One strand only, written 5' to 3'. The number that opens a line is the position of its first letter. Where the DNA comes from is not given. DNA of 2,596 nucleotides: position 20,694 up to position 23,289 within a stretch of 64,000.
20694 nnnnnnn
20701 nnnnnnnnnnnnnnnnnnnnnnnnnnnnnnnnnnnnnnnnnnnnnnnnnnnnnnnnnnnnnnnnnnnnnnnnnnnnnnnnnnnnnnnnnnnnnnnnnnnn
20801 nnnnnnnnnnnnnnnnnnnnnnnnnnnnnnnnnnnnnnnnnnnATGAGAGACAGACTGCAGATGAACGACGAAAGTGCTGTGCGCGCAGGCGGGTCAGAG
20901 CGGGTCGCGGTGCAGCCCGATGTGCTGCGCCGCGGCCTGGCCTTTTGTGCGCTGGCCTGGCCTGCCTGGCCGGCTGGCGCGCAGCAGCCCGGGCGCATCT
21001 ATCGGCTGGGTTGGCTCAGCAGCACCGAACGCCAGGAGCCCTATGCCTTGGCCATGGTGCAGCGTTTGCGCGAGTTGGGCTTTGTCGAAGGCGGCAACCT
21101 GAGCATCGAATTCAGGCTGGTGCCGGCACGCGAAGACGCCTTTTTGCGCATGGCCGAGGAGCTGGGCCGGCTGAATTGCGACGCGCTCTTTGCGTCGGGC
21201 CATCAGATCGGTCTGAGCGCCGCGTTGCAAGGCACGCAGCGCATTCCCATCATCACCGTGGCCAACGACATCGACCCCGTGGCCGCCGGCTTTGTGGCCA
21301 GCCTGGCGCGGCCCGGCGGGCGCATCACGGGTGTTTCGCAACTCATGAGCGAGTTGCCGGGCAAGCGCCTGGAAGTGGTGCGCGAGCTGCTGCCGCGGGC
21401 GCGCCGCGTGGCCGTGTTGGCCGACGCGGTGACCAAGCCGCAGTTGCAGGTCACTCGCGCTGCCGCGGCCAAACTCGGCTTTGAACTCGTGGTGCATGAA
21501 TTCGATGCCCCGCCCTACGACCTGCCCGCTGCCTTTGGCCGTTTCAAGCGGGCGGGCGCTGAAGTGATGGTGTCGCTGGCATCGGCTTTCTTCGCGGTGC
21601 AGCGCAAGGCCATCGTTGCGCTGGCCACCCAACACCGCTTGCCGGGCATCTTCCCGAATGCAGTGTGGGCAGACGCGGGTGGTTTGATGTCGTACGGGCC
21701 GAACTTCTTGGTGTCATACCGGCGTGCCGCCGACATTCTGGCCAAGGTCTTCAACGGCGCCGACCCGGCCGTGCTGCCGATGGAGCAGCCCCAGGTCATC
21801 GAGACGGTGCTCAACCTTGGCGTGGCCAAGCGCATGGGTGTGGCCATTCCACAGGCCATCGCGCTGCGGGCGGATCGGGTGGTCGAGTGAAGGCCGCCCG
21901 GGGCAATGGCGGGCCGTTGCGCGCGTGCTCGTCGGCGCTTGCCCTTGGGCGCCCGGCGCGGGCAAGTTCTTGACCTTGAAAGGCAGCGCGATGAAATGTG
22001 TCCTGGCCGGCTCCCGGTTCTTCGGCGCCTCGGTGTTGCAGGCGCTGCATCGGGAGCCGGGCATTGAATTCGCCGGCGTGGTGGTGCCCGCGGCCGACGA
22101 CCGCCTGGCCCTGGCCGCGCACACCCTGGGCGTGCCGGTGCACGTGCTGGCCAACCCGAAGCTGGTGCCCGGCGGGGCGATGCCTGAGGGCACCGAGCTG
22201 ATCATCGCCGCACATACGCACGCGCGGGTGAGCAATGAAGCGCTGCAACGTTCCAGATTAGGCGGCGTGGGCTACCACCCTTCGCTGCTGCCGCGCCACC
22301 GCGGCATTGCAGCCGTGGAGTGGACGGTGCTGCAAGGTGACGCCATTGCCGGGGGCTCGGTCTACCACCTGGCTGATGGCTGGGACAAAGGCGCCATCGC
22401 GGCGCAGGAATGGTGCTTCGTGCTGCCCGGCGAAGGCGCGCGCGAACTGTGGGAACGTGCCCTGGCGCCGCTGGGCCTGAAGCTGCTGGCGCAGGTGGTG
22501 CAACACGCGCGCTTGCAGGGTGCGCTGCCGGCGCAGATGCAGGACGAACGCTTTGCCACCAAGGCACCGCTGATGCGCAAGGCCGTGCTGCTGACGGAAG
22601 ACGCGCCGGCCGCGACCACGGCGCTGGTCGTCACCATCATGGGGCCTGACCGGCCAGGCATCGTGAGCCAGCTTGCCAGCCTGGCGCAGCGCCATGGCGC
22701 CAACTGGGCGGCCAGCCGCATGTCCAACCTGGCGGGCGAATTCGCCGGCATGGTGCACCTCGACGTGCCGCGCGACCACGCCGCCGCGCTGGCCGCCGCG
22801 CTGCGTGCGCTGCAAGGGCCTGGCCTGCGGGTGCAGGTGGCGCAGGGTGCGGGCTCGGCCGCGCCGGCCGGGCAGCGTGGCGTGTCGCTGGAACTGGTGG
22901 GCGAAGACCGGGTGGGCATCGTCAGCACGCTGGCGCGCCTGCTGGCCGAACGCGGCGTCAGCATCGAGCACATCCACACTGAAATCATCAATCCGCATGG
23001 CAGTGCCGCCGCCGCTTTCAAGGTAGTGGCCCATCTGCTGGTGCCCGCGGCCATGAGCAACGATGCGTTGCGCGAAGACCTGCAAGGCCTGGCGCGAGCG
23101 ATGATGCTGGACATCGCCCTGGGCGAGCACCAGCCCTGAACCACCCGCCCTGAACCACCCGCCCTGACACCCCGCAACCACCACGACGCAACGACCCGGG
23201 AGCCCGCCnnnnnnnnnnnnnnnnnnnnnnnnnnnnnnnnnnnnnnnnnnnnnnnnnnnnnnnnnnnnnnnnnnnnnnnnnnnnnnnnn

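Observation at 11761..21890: Orphan COG2984 solute-binding proteins wired to a Cache-GAF kinase / receiver / REC-cyclase module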

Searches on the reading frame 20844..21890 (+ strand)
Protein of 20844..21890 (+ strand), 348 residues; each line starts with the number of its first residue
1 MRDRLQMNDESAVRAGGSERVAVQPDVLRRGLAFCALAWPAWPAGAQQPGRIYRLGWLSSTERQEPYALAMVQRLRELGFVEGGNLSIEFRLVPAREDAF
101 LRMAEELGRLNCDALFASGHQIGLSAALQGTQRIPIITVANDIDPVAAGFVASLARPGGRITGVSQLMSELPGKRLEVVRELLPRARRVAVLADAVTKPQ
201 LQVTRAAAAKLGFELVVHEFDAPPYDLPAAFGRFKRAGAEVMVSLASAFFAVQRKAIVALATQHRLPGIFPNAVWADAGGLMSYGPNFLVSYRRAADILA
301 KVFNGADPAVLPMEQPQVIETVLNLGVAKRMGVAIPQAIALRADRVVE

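Call 3: search_protein_families(library=pfam, proteins=[window:20844-21890:+], max_evalue=0.001)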
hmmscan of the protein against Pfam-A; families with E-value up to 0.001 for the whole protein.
window:20844-21890:+ (348 aa): 1 family
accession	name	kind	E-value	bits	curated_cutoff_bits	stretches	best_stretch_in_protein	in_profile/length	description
PF04392.18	ABC_sub_bind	-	2.3e-22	80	25.9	1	74-347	23-293/293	ABC transporter substrate binding protein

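Call 42: search_solved_structures(query=window:20844-21890:+, max_evalue=0.01, show_alignments=2)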
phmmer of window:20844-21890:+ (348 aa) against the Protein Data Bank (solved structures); distinct sequences matched with E-value up to 0.01: 3.
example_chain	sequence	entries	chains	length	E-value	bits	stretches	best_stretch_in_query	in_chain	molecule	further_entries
3lkv_A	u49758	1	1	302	1e-18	71.2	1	71-344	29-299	uncharacterized CONSERVED DOMAIN PROTEIN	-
6hni_A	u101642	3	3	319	2e-16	63.6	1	70-336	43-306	ABC-type transport system, sugar-family extracellular solute-binding protein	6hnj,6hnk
3lft_A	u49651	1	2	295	3.9e-12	49.5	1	127-346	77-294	uncharacterized protein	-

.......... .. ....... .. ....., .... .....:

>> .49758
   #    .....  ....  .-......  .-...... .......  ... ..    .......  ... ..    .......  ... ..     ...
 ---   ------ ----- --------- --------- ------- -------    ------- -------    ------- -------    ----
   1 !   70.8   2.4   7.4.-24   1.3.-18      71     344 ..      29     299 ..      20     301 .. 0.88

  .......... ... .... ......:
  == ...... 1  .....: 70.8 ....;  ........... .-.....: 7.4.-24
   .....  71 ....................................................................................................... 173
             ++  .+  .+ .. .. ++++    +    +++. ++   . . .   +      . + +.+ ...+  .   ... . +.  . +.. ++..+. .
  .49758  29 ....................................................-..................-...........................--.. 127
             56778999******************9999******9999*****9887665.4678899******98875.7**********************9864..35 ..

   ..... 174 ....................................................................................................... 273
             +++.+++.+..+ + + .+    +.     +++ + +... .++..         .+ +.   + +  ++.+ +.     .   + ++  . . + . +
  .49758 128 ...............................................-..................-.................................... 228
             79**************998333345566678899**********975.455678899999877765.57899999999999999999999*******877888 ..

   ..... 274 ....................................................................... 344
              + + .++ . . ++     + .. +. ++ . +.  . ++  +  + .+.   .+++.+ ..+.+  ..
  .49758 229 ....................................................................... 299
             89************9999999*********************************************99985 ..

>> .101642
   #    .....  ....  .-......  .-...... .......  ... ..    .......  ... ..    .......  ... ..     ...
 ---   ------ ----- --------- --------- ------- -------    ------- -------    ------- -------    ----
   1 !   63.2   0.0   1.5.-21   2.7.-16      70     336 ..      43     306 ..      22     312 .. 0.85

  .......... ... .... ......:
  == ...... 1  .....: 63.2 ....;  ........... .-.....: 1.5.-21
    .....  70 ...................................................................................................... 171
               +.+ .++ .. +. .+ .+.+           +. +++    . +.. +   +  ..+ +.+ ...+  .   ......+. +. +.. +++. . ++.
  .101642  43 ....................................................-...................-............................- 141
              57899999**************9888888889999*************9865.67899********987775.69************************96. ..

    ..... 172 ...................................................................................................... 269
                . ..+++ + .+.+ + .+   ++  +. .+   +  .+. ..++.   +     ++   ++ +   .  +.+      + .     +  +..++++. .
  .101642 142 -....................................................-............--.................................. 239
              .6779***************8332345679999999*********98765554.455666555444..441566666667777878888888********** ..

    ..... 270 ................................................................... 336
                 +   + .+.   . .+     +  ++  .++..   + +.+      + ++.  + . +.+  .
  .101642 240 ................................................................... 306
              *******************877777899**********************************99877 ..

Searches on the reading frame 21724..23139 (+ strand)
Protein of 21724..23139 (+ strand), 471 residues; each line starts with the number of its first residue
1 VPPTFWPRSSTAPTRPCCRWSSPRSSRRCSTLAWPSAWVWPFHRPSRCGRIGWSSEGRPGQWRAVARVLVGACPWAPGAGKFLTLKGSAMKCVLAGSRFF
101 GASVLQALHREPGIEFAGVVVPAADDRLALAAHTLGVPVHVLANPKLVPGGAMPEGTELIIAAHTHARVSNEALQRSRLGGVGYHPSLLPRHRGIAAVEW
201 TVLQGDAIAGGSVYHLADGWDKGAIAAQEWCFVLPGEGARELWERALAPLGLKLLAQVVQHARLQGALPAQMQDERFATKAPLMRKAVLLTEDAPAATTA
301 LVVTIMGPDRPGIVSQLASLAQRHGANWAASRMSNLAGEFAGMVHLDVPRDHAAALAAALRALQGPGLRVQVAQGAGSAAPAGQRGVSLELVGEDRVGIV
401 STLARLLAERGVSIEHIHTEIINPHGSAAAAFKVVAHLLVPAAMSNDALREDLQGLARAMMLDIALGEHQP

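Call 6: search_protein_families(library=pfam, proteins=[window:21724-23139:+], max_evalue=0.001)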
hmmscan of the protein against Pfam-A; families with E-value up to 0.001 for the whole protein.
window:21724-23139:+ (471 aa): 5 families
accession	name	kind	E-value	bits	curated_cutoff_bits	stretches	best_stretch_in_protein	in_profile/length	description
PF13740.12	ACT_6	-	3.9e-21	75.2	23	1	301-363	3-65/76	ACT domain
PF00551.24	Formyl_trans_N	-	5.9e-18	65.7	26.1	1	156-247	79-170/181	Formyl transferase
PF01842.31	ACT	-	7.2e-10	38.9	27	1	388-437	2-51/66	ACT domain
PF13291.12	ACT_4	-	8e-08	33.3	27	0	387-428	7-48/80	ACT domain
PF22629.2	ACT_AHAS_ss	-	0.00013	22.5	27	0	389-422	1-34/67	AHAS small subunit-like ACT domain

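Call 54: search_protein_families(library=pfam, proteins=[window:21991-23139:+], max_evalue=0.001)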
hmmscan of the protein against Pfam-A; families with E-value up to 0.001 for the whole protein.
window:21991-23139:+ (382 aa): 5 families
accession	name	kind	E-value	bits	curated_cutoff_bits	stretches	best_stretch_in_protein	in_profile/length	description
PF13740.12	ACT_6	-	2e-21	76.1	23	1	212-274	3-65/76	ACT domain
PF00551.24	Formyl_trans_N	-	3.4e-18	66.5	26.1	1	67-158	79-170/181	Formyl transferase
PF01842.31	ACT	-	4e-10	39.7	27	1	299-348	2-51/66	ACT domain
PF13291.12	ACT_4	-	4.5e-08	34.1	27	0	298-339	7-48/80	ACT domain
PF22629.2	ACT_AHAS_ss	-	7e-05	23.4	27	0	300-333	1-34/67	AHAS small subunit-like ACT domain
